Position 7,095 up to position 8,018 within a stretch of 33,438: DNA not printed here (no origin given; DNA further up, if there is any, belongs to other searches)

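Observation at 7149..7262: Near-consensus Rex operator overlapping the GTG start of rex itself, with a TATATT -10 seven nucleotides upstream: autoregulated, probably leaderless rex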

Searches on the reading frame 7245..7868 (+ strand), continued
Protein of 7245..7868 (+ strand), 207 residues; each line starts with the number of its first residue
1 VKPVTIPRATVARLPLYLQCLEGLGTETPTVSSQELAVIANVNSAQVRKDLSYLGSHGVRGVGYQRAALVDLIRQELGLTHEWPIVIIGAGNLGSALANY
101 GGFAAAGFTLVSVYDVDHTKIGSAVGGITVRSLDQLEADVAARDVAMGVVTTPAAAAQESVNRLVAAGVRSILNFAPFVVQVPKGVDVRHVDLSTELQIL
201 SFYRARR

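Call 23: find_encoding_contigs(protein=P0027, flank=2500, max_places=2)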
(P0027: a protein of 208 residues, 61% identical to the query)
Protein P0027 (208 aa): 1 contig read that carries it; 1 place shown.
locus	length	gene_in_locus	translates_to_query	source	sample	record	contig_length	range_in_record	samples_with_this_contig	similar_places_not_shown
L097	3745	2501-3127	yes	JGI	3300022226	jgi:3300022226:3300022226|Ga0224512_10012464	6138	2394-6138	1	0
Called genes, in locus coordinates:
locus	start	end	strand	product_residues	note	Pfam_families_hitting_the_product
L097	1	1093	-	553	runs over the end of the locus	PF00890:FAD_binding_2 (weak), PF01266:DAO (faint), PF13450:NAD_binding_8 (faint), PF00732:GMC_oxred_N, PF05199:GMC_oxred_C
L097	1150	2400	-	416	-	PF00890:FAD_binding_2 (weak), PF01134:GIDA (weak), PF01266:DAO (weak), PF01494:FAD_binding_3, PF07992:Pyr_redox_2, PF12831:FAD_oxidored, PF13450:NAD_binding_8 (weak), PF22578:GGR_cat (weak), +2 more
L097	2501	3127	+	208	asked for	PF06971:Put_DNA-bind_N, PF02629:CoA_binding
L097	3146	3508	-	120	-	-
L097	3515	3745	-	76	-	?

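Call 30: search_protein_families(library=ncbifam, proteins=[window:7245-7868:+])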
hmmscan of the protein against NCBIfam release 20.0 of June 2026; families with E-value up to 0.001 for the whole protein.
window:7245-7868:+ (207 aa): 9 families
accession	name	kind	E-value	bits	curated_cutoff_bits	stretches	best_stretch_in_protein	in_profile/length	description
NF003992.0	PRK05472.2-1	equivalog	1.6e-85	286.3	226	1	5-207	20-223/249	redox-sensing transcriptional repressor Rex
NF003993.0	PRK05472.2-2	equivalog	1.7e-72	243.4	217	1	1-204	1-205/212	redox-sensing transcriptional repressor Rex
NF003995.0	PRK05472.2-4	subfamily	2.4e-71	239.7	126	1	4-206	4-207/213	redox-sensing transcriptional repressor Rex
NF003994.0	PRK05472.2-3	equivalog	7.6e-53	179.1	130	1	4-202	7-206/217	redox-sensing transcriptional repressor Rex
NF003989.0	PRK05472.1-3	equivalog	5.3e-52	176.7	177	1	4-204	6-207/215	redox-sensing transcriptional repressor Rex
NF003996.0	PRK05472.2-5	equivalog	8.3e-50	169.5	138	1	6-202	2-197/209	redox-sensing transcriptional repressor Rex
NF003990.0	PRK05472.1-4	equivalog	1.7e-48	165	233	1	5-202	6-204/214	redox-sensing transcriptional repressor Rex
NF003991.0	PRK05472.1-5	equivalog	2.2e-43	148.7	198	1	4-203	5-205/211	redox-sensing transcriptional repressor Rex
NF003988.0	PRK05472.1-1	equivalog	1.1e-35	123.5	321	1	5-203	6-207/214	redox-sensing transcriptional repressor Rex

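Call 31: search_solved_structures(query=window:7245-7868:+, show_alignments=2)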
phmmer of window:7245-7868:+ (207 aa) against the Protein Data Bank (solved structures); distinct sequences matched with E-value up to 0.001: 8.
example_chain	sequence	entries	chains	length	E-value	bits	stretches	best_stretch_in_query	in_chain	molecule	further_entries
5zz5_A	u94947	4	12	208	1.2e-44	155.8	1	6-207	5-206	Redox-sensing transcriptional repressor Rex | Redox-sensing transcriptional repressor Rex 1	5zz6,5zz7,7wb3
3ikv_A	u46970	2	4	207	1.5e-43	152.2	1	5-202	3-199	Redox-sensing transcriptional repressor rex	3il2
3ikt_A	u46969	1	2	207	2e-43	151.8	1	5-202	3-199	Redox-sensing transcriptional repressor rex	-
1xcb_A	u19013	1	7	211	2.5e-43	151.5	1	5-202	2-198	Redox-sensing transcriptional repressor rex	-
2dt5_A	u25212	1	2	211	3.5e-43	151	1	5-202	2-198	AT-rich DNA-binding protein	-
2vt2_A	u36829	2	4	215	1e-40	143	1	5-203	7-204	REDOX-SENSING TRANSCRIPTIONAL REPRESSOR REX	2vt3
3wg9_A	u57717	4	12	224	5e-33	117.9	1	4-202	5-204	Redox-sensing transcriptional repressor rex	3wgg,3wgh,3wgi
3keo_A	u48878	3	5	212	1.2e-28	103.7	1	5-204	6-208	Redox-sensing transcriptional repressor rex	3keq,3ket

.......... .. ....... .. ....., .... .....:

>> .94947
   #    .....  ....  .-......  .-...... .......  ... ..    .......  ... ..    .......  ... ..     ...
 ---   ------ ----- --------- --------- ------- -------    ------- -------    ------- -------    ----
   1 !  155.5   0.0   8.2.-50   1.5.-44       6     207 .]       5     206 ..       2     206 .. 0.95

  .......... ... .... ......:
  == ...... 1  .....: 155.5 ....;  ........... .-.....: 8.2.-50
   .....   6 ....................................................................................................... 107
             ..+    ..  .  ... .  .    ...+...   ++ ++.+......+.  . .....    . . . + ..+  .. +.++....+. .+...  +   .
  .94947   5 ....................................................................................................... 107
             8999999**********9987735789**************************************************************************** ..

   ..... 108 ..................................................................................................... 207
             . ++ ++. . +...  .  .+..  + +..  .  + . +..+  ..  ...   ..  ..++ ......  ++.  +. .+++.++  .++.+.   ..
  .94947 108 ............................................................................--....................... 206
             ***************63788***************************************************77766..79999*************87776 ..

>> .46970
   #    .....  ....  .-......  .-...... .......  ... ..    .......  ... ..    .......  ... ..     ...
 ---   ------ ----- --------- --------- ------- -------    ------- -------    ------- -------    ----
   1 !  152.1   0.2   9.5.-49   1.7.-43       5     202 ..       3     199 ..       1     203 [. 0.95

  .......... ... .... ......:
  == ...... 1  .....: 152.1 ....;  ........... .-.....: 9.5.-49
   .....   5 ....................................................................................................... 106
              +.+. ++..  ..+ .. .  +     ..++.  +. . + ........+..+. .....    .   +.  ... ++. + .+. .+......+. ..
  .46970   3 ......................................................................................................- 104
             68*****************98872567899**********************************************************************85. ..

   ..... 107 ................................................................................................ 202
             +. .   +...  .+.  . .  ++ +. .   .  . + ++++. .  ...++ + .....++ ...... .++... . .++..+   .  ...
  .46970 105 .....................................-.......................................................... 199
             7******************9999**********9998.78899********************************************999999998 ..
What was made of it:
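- On Rex repressor (protein): Call 31: 5zz5, 3ikt, 1xcb and 2vt2 at E 1e-44 to 1e-41.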

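Call 41: find_encoding_contigs(protein=P0074, flank=2500, max_places=2)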
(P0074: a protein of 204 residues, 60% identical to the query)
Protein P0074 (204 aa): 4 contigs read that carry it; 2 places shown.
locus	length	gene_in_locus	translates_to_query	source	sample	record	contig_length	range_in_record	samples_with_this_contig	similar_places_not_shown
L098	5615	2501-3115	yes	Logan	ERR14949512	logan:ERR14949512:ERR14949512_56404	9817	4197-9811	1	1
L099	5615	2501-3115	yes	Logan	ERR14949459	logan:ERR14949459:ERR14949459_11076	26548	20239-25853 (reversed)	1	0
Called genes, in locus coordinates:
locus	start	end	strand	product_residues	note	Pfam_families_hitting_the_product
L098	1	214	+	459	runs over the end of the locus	PF01212:Beta_elim_lyase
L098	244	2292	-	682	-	PF00009:GTP_EFTU, PF01926:MMR_HSR1 (weak), PF03144:GTP_EFTU_D2, PF22042:EF-G_D2, PF14492:EFG_III, PF03764:EFG_IV, PF00679:EFG_C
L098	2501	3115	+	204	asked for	PF06971:Put_DNA-bind_N, PF02629:CoA_binding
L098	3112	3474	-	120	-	-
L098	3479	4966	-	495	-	PF00034:Cytochrom_C (faint), PF13442:Cytochrome_CBB3 (faint)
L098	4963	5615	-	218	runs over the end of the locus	?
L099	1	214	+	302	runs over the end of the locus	?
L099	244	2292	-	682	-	PF00009:GTP_EFTU, PF01926:MMR_HSR1 (weak), PF03144:GTP_EFTU_D2, PF22042:EF-G_D2, PF14492:EFG_III, PF03764:EFG_IV, PF00679:EFG_C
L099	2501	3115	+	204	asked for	PF06971:Put_DNA-bind_N, PF02629:CoA_binding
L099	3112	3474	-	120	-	-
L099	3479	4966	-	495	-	PF00034:Cytochrom_C (faint), PF13442:Cytochrome_CBB3 (faint)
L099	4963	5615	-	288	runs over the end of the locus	PF00355:Rieske (weak)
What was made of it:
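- In L098 and L099 the operator is kept but the neighbour is an EF-G-like gene (call 41).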

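Call 42: find_encoding_contigs(protein=P0005, flank=2500, max_places=2)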
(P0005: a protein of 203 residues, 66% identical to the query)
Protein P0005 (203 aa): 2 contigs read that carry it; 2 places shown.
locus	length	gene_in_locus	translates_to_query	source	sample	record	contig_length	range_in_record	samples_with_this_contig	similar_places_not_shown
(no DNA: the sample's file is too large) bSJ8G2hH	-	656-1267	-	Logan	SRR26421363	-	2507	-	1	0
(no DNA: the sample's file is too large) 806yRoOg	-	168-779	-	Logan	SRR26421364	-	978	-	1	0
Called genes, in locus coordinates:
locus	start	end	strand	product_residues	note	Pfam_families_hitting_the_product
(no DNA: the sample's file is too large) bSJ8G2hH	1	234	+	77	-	?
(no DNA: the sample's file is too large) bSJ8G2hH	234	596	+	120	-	-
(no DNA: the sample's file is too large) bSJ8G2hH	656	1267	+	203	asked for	PF06971:Put_DNA-bind_N, PF02629:CoA_binding, PF01408:GFO_IDH_MocA (weak)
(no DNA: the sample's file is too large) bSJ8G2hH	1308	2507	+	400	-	?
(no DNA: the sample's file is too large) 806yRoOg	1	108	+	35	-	?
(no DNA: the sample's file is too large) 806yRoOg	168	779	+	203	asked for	PF06971:Put_DNA-bind_N, PF02629:CoA_binding, PF01408:GFO_IDH_MocA (weak)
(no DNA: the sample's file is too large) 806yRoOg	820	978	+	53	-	?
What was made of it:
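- Tried and rejected: DNA for P0005 was not available (call 42).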

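Call 43: find_encoding_contigs(protein=P0037, flank=2500, max_places=2)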
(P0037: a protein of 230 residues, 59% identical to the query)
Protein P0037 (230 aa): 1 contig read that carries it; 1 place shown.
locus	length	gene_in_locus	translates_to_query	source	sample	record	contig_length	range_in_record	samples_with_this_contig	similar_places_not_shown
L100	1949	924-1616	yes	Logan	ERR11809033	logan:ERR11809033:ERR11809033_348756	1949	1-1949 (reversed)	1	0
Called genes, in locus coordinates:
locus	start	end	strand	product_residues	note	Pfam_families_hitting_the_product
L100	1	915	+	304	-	?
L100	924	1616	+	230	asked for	PF06971:Put_DNA-bind_N, PF02629:CoA_binding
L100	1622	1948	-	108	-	?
